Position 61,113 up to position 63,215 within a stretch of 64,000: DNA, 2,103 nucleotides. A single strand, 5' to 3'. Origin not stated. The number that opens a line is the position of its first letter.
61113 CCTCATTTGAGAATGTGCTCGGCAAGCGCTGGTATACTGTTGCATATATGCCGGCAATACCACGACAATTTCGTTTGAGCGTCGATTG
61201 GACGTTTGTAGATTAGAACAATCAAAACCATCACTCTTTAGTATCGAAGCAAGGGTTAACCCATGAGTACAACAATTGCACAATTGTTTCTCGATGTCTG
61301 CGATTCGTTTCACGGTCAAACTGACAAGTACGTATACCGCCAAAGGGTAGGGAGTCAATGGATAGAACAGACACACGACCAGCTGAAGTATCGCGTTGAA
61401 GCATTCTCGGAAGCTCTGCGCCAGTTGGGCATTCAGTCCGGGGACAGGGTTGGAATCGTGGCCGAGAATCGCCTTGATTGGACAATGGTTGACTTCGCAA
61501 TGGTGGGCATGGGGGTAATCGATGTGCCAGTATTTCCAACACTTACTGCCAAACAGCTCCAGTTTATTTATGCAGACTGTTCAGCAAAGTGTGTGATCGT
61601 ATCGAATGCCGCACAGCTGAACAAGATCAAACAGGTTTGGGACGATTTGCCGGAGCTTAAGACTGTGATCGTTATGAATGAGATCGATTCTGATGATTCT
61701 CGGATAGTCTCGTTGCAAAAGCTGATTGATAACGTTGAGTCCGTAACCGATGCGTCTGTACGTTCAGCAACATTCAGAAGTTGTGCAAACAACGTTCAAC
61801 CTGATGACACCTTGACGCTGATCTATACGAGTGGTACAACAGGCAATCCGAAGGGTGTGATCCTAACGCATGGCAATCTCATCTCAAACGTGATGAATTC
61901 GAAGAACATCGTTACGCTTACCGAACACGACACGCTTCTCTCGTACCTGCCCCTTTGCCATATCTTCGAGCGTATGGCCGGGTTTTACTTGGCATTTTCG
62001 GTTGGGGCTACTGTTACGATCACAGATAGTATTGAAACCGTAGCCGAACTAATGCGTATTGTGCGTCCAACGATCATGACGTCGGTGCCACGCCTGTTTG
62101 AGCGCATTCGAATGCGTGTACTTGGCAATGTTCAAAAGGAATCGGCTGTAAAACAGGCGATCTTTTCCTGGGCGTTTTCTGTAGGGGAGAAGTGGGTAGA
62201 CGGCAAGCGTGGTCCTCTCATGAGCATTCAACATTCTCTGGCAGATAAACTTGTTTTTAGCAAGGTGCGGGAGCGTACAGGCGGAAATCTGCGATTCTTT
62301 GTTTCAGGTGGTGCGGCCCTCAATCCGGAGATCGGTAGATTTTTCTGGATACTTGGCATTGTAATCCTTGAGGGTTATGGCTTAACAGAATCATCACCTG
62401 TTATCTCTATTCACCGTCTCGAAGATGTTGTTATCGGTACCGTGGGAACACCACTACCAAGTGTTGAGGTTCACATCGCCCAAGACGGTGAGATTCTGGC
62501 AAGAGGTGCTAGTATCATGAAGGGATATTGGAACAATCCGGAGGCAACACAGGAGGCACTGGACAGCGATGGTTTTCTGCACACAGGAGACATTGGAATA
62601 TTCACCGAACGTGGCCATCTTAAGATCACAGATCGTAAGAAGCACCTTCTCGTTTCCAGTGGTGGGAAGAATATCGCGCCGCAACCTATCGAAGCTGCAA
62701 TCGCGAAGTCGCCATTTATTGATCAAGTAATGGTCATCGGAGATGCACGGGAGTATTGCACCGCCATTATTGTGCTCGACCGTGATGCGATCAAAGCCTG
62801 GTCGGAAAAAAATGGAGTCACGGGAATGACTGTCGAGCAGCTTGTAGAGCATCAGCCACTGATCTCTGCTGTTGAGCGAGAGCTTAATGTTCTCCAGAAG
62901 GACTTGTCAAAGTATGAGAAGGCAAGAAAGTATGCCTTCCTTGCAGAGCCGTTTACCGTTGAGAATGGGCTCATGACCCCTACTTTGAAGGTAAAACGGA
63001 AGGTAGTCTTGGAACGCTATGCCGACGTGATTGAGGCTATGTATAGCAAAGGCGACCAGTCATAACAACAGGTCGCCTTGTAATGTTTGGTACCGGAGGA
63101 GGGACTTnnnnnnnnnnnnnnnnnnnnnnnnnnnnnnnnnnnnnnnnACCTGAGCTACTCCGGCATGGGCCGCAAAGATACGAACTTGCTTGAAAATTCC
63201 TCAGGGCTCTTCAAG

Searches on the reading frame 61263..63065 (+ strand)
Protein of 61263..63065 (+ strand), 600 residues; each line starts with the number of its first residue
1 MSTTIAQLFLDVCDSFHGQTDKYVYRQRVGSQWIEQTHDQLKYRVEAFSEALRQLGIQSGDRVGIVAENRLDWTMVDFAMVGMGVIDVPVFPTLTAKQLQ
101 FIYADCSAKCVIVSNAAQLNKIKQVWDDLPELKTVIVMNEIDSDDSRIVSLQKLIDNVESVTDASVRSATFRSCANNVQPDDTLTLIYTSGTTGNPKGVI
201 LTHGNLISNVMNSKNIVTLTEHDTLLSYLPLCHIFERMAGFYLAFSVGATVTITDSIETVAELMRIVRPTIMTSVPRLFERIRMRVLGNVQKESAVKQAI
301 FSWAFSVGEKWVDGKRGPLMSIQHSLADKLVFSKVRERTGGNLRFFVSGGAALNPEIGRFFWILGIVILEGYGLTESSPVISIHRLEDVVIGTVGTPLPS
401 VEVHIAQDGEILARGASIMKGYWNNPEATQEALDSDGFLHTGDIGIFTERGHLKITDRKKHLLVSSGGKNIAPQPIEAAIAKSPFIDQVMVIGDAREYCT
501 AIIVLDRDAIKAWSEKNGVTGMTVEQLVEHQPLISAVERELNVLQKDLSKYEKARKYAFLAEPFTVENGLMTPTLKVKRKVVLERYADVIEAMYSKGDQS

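Call 33: search_protein_families(library=ncbifam, proteins=[window:61263-63065:+], max_evalue=0.00001)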
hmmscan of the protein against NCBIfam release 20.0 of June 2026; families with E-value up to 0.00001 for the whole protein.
window:61263-63065:+ (600 aa): 102 families (the best 25 are shown)
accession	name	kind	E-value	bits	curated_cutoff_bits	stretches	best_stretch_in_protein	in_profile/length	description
NF038343.1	ligase_FadD11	exception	2.2e-114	383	950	1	37-596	30-583/585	fatty acid--CoA ligase FadD11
NF004837.0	PRK06187.1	subfamily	1.7e-82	277.4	476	2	30-282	33-274/531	long-chain-fatty-acid--CoA ligase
NF005801.1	PRK07656.1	equivalog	6.1e-69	233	657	2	336-493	274-436/500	FadD3 family acyl-CoA ligase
NF004114.0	PRK05605.1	equivalog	1.6e-62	211.7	766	2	35-299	59-343/575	long-chain-fatty-acid--CoA ligase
NF041592.1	carboxyl_red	equivalog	6.3e-62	209.6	1300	1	28-596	70-621/1160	carboxylic acid reductase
NF009233.0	PRK12583.1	subfamily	7.5e-61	206.2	832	2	4-278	19-301/558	fatty acid CoA ligase family protein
TIGR01923.1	menE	equivalog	8.2e-58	196.3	330.15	2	339-494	222-382/442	o-succinylbenzoate--CoA ligase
NF005702.0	PRK07514.1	subfamily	4.2e-57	193.6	558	2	337-509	266-453/506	malonyl-CoA synthase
NF004229.0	PRK05677.1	subfamily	4.9e-53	180.4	879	2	341-499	326-494/563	long-chain-fatty-acid--CoA ligase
NF006523.0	PRK08974.1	equivalog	6.6e-53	179.7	884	2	341-502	325-496/561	long-chain-fatty-acid--CoA ligase FadD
NF006181.0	PRK08314.1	subfamily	6.3e-52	176.6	705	2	36-276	50-301/563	long-chain-fatty-acid--CoA ligase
NF006182.0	PRK08316.1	subfamily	1.8e-51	175.2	663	2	28-266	29-256/523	fatty acyl-CoA synthetase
NF002966.0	PRK03640.1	equivalog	3.2e-51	174.4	556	3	312-495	225-417/483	o-succinylbenzoate--CoA ligase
NF005307.0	PRK06839.1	equivalog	3.8e-51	174.3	748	2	341-496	264-429/496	o-succinylbenzoate--CoA ligase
NF052269.1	Staph_lig_FadD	equivalog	4e-51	173.9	650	2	35-279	27-250/499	long-chain-fatty-acid--CoA ligase FadD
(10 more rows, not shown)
